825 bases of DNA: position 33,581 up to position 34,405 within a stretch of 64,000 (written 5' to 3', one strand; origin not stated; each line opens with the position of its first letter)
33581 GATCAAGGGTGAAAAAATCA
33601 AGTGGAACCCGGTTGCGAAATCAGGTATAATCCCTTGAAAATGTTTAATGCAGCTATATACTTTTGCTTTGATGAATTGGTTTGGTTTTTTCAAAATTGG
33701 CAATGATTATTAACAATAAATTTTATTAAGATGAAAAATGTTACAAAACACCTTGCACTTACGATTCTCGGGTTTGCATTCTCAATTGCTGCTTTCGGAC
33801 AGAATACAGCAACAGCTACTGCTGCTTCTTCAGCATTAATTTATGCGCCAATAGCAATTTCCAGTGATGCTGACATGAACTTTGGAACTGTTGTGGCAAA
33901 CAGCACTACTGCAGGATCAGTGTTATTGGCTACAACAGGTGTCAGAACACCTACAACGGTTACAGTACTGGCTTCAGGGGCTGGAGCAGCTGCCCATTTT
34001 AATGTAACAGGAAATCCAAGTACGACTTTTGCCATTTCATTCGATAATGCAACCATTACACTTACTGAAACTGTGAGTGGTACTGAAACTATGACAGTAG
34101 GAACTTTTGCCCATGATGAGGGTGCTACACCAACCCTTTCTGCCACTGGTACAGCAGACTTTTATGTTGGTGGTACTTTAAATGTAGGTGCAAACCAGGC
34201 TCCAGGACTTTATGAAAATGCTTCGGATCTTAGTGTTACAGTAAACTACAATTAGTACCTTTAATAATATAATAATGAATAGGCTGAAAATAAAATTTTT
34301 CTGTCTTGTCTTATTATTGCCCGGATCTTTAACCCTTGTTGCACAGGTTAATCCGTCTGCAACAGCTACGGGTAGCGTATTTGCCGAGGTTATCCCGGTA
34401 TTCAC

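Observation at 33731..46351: Six-gene archaic (Csu / spore-coat-U-like) chaperone-usher fibre operon in a Bacteroidota genome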

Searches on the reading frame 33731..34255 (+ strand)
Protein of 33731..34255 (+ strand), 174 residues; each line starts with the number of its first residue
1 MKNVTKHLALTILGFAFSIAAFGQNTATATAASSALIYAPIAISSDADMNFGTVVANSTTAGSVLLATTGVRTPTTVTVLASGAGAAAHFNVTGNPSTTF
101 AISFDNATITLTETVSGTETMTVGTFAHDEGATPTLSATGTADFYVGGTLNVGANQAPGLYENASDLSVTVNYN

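Call 3: search_protein_families(library=pfam, proteins=[window:33731-34255:+], max_evalue=1)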
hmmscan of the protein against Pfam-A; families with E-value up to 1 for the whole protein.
window:33731-34255:+ (174 aa): 3 families
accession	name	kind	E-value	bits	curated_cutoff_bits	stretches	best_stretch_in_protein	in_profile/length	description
PF14352.11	DUF4402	-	2.5e-25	90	25.2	1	41-173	1-129/129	Domain of unknown function (DUF4402)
PF00381.24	PTS-HPr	-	0.039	14.4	23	0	101-141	25-66/81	PTS HPr component phosphorylation site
PF03422.21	CBM_6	-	0.07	13.9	28.9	1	23-79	21-77/125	Carbohydrate binding module (family 6)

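Call 4: search_protein_families(library=ncbifam, proteins=[window:33731-34255:+], max_evalue=1)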
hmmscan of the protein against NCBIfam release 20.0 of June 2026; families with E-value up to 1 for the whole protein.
window:33731-34255:+ (174 aa): 0 families

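Call 18: find_homologous_proteins(query=window:33731-34255:+, max_evalue=0.001)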
Query window:33731-34255:+ (174 aa): 94 proteins with E <= 0.001 among 1003 candidates.
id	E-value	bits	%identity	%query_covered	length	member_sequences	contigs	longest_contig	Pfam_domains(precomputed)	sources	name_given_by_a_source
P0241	7.1e-98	342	100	100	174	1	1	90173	PF14352.12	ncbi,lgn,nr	ncbi:MAG TPA: DUF4402 domain-containing protein [Bacteroidales bacterium]|nr:DUF4402 domain-containi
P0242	4.9e-25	106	47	100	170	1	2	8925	PF14352.12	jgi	jgi:hypothetical protein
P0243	1.1e-23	102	46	100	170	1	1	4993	PF14352.12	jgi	jgi:hypothetical protein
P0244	3.6e-23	100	44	100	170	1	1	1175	PF14352.12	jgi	-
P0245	8.8e-23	99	46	97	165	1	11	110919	PF14352.12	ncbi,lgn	-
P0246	8.9e-23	99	45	98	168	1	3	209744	PF14352.12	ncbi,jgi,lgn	-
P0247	1.0e-22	98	47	100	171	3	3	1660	PF14352.12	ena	-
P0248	1.4e-22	98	49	79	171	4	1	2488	PF14352.12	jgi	jgi:Mat/Ecp fimbriae major subunit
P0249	2.5e-22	97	45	100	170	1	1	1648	PF14352.12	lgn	-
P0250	5.6e-22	96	43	100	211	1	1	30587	PF14352.12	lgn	-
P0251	3.9e-20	90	47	100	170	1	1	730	PF14352.12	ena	-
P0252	8.8e-20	89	43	97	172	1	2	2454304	PF14352.12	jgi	jgi:hypothetical protein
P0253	1.2e-19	89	45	100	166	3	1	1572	PF14352.12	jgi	-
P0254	2.7e-19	87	51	78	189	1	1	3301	PF14352.12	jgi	jgi:hypothetical protein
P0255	7.3e-19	86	43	97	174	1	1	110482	PF14352.12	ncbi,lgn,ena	-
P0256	1.1e-18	85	42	91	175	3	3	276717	PF14352.12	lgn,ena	-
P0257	3.2e-18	84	41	100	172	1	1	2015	PF14352.12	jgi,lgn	jgi:hypothetical protein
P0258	3.7e-17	80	46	72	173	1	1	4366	PF14352.12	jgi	jgi:Domain of unknown function (DUF4402)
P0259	6.2e-17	80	45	79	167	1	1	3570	PF14352.12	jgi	jgi:hypothetical protein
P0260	8.9e-17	79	42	79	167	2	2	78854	PF14352.12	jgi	-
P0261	3.1e-15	74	47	78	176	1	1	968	PF14352.12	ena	-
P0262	3.1e-15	74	46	87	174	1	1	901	PF14352.12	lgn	-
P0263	6.1e-15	73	42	87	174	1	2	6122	PF14352.12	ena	-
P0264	3.2e-13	68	40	79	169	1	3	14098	PF14352.12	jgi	jgi:Mat/Ecp fimbriae major subunit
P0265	3.5e-13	68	38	87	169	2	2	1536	PF14352.12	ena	-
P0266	3.7e-13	67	41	79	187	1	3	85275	PF14352.12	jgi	jgi:Mat/Ecp fimbriae major subunit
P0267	6.9e-13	67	38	79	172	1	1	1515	PF14352.12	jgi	jgi:hypothetical protein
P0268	1.7e-12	65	39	75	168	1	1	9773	PF14352.12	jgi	jgi:hypothetical protein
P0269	2.0e-12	65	37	97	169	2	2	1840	PF14352.12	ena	-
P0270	6.5e-12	63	36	79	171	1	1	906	PF14352.12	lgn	-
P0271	8.7e-12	63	42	72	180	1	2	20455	PF14352.12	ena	-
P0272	3.0e-11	61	35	79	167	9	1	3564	PF14352.12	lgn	-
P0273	3.5e-11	61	38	79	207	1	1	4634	PF14352.12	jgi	jgi:hypothetical protein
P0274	4.5e-11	61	37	79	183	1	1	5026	PF14352.12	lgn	-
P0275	4.6e-11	61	35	89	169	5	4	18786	PF14352.12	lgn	-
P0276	5.3e-11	60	35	76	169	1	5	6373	PF14352.12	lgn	-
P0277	5.8e-11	60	38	79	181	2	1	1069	PF14352.12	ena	-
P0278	6.9e-11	60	34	83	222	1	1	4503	PF14352.12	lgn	-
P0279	1.1e-10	59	38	100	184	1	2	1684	PF14352.12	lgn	-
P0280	1.1e-10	59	41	86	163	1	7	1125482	PF14352.12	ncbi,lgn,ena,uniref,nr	ncbi:DUF4402 domain-containing protein [Qipengyuania sp. GH38]|uniref:DUF4402 domain-containing prot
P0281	1.2e-10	59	35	82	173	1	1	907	PF14352.12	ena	-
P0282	1.2e-10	59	35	76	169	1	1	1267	PF14352.12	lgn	-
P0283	1.5e-10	59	39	77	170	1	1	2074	PF14352.12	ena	-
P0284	3.7e-10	58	34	87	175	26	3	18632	PF14352.12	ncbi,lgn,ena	-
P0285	4.5e-10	57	36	75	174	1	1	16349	PF14352.12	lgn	-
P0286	5.0e-10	57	38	100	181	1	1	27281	PF14352.12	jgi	jgi:hypothetical protein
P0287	5.8e-10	57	34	76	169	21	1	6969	PF14352.12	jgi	-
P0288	6.2e-10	57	37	79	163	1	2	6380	PF14352.12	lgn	-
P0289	7.1e-10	57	34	76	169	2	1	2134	PF14352.12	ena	-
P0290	9.9e-10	56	37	100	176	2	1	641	PF14352.12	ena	-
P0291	1.2e-9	56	38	86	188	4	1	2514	PF14352.12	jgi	jgi:spore coat protein U-like protein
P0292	1.3e-9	56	37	100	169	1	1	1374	PF14352.12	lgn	-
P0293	1.8e-9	55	38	79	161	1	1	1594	PF14352.12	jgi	-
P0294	1.9e-9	55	37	97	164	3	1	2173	PF14352.12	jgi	jgi:Mat/Ecp fimbriae major subunit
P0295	2.0e-9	55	37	79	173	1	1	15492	PF14352.12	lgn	-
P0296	3.4e-9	55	36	79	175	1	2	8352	PF14352.12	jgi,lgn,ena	-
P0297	3.4e-9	55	37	79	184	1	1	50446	PF14352.12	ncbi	-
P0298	4.4e-9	54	40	86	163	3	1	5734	PF14352.12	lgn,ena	-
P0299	4.8e-9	54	35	76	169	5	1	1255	PF14352.12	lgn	-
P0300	5.5e-9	54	40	70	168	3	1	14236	PF14352.12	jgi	jgi:Domain of unknown function (DUF4402)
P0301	6.0e-9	54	40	86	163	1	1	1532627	PF14352.12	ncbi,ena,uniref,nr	ncbi:DUF4402 domain-containing protein [Qipengyuania aquimaris]|uniref:DUF4402 domain-containing pro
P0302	6.5e-9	54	39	82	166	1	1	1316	PF14352.12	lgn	-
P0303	8.2e-9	53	35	76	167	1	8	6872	PF14352.12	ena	-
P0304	8.7e-9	53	37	82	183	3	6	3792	PF14352.12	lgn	-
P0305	1.1e-8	53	36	79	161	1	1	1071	PF14352.12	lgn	-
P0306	3.3e-8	51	40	79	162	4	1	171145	PF14352.12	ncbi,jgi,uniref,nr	ncbi:hypothetical protein ATE67_17720 [Sphingopyxis sp. H050]|jgi:hypothetical protein|uniref:DUF440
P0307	3.4e-8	51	35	76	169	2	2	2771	PF14352.12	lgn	-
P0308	9.5e-8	50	33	99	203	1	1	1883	PF14352.12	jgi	jgi:hypothetical protein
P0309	1.0e-7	50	32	94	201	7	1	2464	PF14352.12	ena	-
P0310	1.3e-7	49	32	81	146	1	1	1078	PF14352.12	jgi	jgi:hypothetical protein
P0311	1.6e-7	49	34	80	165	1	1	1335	PF14352.12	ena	-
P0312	2.0e-7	49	38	100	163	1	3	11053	PF14352.12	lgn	-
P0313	2.4e-7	49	34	99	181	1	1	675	PF14352.12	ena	-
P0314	2.7e-7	48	35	99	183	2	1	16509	PF14352.12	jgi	jgi:Domain of unknown function (DUF4402)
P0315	2.8e-7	48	36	81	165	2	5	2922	PF14352.12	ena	-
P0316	3.0e-7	48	31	86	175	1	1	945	PF14352.12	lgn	-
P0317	4.7e-7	48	33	74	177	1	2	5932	PF14352.12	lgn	-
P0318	6.0e-7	47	33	87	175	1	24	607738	PF14352.12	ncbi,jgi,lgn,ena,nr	ncbi:MAG: DUF4402 domain-containing protein [Bacteroidales bacterium]|jgi:hypothetical protein|nr:DU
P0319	7.0e-7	47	34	83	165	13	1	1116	PF14352.12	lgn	-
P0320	7.9e-7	47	33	73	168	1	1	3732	PF14352.12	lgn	-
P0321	1.3e-6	46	32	93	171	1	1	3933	PF14352.12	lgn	-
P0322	7.1e-6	44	33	100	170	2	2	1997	PF14352.12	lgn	-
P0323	8.0e-6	44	33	100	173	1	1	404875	PF14352.12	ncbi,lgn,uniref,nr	ncbi:uncharacterized protein DUF4402 [Jejuia pallidilutea]|uniref:Uncharacterized protein DUF4402 n=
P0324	9.9e-6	43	34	74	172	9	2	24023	PF14352.12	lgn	-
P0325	1.4e-5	43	33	93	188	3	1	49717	PF14352.12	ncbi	ncbi:MAG: DUF4402 domain-containing protein [Erythrobacter sp.]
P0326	2.4e-5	42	35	84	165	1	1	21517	PF14352.12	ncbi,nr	ncbi:MAG: DUF4402 domain-containing protein [Sphingomonadaceae bacterium]|nr:DUF4402 domain-containi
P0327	5.4e-5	41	35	83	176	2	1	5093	PF14352.12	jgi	-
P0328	6.2e-5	41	34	100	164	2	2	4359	PF14352.12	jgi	jgi:spore coat protein U-like protein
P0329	9.6e-5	40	28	94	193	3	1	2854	PF14352.12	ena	-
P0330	2.7e-4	39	29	87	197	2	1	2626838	PF14352.12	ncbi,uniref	ncbi:DUF4402 domain-containing protein [Altererythrobacter aquiaggeris]|uniref:DUF4402 domain-contai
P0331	4.5e-4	38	36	86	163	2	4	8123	PF14352.12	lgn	-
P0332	7.0e-4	37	33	78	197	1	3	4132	PF14352.12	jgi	jgi:spore coat protein U-like protein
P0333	8.0e-4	37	37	87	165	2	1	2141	PF14352.12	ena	-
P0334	9.4e-4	37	31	81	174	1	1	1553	PF14352.12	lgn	-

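Call 21: search_solved_structures(query=A3, max_evalue=10, show_alignments=4)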
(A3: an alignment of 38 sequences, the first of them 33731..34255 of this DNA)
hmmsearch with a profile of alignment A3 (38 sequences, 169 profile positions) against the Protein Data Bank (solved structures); distinct sequences matched with E-value up to 10: 8.
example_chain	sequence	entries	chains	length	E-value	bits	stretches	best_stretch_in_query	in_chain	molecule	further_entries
1z9s_B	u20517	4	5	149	0.14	15.2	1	28-168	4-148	F1 capsule antigen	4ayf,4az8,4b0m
3dsn_B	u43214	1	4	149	0.42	13.7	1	28-168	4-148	F1 capsule antigen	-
35zv_M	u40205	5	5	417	1.1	12.3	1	40-98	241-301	26S proteasome regulatory subunit RPN14 | WD repeat-containing protein YGL004C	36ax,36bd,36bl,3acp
3vl1_A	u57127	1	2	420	1.1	12.3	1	40-98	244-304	26S proteasome regulatory subunit RPN14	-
1p5u_B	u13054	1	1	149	1.3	12.1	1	28-168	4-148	F1 capsule antigen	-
3dpb_B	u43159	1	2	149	1.4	12.1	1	28-168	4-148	F1 capsule antigen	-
2c4i_A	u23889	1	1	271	1.4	12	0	128-163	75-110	AVIDIN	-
3dos_B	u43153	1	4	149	1.5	11.9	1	28-168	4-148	F1 capsule antigen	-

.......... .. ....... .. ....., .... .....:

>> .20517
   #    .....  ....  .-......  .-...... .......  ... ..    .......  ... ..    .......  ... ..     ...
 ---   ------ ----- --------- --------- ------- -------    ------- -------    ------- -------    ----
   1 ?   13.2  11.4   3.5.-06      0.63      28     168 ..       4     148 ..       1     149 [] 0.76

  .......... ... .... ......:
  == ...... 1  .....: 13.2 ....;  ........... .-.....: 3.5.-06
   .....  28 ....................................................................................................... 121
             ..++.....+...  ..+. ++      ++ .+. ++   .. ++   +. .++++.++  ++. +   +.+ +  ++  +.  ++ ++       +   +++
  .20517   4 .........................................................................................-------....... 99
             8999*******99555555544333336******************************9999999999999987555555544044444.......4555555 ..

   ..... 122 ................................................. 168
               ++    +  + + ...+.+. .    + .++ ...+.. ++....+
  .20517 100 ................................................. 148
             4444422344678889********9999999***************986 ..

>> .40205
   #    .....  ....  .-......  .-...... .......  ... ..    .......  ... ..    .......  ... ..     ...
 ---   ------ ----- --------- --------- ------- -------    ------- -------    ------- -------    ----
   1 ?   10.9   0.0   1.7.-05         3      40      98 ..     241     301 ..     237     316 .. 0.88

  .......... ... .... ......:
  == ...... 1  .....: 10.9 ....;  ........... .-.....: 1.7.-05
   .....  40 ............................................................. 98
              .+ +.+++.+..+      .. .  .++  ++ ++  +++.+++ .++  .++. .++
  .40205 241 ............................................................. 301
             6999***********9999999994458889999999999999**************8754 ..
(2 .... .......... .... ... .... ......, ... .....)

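Call 22: search_protein_families(library=pfam, alignment_id=A3, max_evalue=1)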
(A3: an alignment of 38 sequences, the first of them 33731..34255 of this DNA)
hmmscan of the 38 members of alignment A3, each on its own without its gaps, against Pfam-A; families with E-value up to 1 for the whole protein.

A. member 1, window:33731-34255:+ (174 aa): 3 families
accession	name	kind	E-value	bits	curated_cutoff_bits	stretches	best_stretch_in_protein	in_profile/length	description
PF14352.11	DUF4402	-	2.5e-25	90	25.2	1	41-173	1-129/129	Domain of unknown function (DUF4402)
PF00381.24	PTS-HPr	-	0.039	14.4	23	0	101-141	25-66/81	PTS HPr component phosphorylation site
PF03422.21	CBM_6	-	0.07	13.9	28.9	1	23-79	21-77/125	Carbohydrate binding module (family 6)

B. families by the number of members that match (of 38 scanned): 16 families
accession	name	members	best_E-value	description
PF14352.11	DUF4402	38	1.5e-31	Domain of unknown function (DUF4402)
PF00381.24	PTS-HPr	1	0.039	PTS HPr component phosphorylation site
PF21946.1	LppM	1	0.058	LppM domain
PF17280.7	DUF5345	1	0.063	Family of unknown function (DUF5345)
PF03422.21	CBM_6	1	0.07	Carbohydrate binding module (family 6)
PF22815.2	CatAgl_D1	1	0.07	Alpha-1,3-glucanase catalytic domain D1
PF09136.16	Glucodextran_B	1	0.16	Glucodextranase, domain B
PF12435.13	DUF3678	1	0.17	Protein of unknown function (DUF3678)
PF11941.14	DUF3459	1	0.2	Domain of unknown function (DUF3459)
PF25536.1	DUF7920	1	0.21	Domain of unknown function (DUF7920)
PF16831.10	CssAB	1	0.25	CS6 fimbrial subunits A and B, Coli surface antigen 6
PF06715.18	Gp5_C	1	0.34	Gp5 C-terminal repeat (3 copies)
PF16618.10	SH3-WW_linker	1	0.35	Linker region between SH3 and WW domains on ARHGAP12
PF08139.17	LPAM_1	1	0.5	Prokaryotic membrane lipoprotein lipid attachment site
PF07790.16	Pilin_N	1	0.52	Archaeal Type IV pilin, N-terminal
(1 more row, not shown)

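Call 23: find_encoding_contigs(protein=P0280, flank=8000, max_places=2)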
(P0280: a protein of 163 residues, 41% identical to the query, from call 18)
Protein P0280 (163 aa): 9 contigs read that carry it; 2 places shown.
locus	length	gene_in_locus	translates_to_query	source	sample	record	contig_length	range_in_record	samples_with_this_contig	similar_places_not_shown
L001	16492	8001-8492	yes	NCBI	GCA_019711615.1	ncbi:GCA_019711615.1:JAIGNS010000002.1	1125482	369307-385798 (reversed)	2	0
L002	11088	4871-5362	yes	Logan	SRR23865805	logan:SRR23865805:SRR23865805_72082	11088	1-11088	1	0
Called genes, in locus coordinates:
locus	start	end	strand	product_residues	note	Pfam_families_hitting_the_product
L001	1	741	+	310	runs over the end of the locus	PF14715:FixP_N, PF00034:Cytochrom_C, PF13442:Cytochrome_CBB3, PF00034:Cytochrom_C, PF13442:Cytochrome_CBB3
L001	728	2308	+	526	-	PF12801:Fer4_5, PF12838:Fer4_7 (faint), PF13187:Fer4_9 (faint), PF13534:Fer4_17 (faint), PF13746:Fer4_18, PF11614:FixG_C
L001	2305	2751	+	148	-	PF05751:FixH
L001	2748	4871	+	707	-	PF00403:HMA, PF00122:E1-E2_ATPase, PF00702:Hydrolase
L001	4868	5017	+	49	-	PF03597:FixS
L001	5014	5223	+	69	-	-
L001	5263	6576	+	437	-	PF04055:Radical_SAM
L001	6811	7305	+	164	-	PF14352:DUF4402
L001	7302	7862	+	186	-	PF14352:DUF4402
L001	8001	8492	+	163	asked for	PF14352:DUF4402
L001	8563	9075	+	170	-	PF14352:DUF4402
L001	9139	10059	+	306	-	-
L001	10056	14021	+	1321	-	PF13620:CarboxypepD_reg (faint), PF22904:NOMO1-like_2nd (faint), PF17210:SdrD_B (weak)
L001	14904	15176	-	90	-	-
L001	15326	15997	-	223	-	PF09990:DUF2231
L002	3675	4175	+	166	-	PF14352:DUF4402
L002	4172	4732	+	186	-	PF14352:DUF4402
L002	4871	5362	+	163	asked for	PF14352:DUF4402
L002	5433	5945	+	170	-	PF14352:DUF4402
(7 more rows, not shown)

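Call 24: find_encoding_contigs(protein=P0323, flank=10000, max_places=2)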
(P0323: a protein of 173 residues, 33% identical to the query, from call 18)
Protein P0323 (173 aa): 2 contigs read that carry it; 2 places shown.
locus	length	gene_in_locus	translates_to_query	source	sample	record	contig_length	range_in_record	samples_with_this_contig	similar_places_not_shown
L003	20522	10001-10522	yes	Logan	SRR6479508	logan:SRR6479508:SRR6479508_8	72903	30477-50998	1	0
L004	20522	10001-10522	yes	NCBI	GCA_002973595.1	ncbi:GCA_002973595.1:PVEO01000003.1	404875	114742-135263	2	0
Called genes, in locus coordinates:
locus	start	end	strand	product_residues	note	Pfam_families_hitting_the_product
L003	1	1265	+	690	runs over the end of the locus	PF08124:Lyase_8_N, PF02278:Lyase_8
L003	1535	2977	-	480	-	PF00224:PK, PF02887:PK_C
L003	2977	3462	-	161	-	-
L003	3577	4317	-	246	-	PF14622:Ribonucleas_3_3, PF00636:Ribonuclease_3, PF00035:dsrm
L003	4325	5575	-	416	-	PF00109:ketoacyl-synt, PF00108:Thiolase_N (faint), PF02801:Ketoacyl-synt_C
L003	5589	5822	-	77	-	PF00550:PP-binding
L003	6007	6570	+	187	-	PF00551:Formyl_trans_N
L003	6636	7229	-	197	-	PF00027:cNMP_binding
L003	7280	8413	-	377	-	-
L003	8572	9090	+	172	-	PF14352:DUF4402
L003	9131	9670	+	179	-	PF14352:DUF4402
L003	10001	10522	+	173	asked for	PF14352:DUF4402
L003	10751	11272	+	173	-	PF14352:DUF4402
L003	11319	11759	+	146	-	PF14352:DUF4402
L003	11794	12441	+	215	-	PF14352:DUF4402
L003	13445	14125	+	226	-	PF14352:DUF4402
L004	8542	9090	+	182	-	PF14352:DUF4402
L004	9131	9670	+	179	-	PF14352:DUF4402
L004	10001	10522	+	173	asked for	PF14352:DUF4402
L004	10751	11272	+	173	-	PF14352:DUF4402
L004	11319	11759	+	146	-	PF14352:DUF4402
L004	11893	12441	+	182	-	PF14352:DUF4402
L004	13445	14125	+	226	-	PF14352:DUF4402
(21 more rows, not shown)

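Call 44: predict_structure(alignment_id=A4)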
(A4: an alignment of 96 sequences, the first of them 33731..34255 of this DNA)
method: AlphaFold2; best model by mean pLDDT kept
length: 174 residues; sequences in the alignment: 96
mean_pLDDT: 88.3   pTM: 0.76
mean pLDDT of the five models: 88.3, 87.4, 87.2, 87.0, 86.8
residues with pLDDT >= 90: 129; 70-90: 21; 50-70: 14; < 50: 10
segments of 3 or more residues with pLDDT < 50: 1-8
pLDDT, mean of each block of 10 residues (from residue 1): 46 54 75 92 97 95 97 90 90 98 96 95 97 96 98 96 90 92
secondary structure, 60 per line:
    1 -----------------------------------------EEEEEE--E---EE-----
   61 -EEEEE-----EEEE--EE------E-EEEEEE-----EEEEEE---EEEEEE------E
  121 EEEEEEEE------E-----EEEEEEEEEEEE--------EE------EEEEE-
elements in order: E42-47 E62-66 E72-75 E88-93 E99-104 E108-113 E120-128 E141-152 E169-173
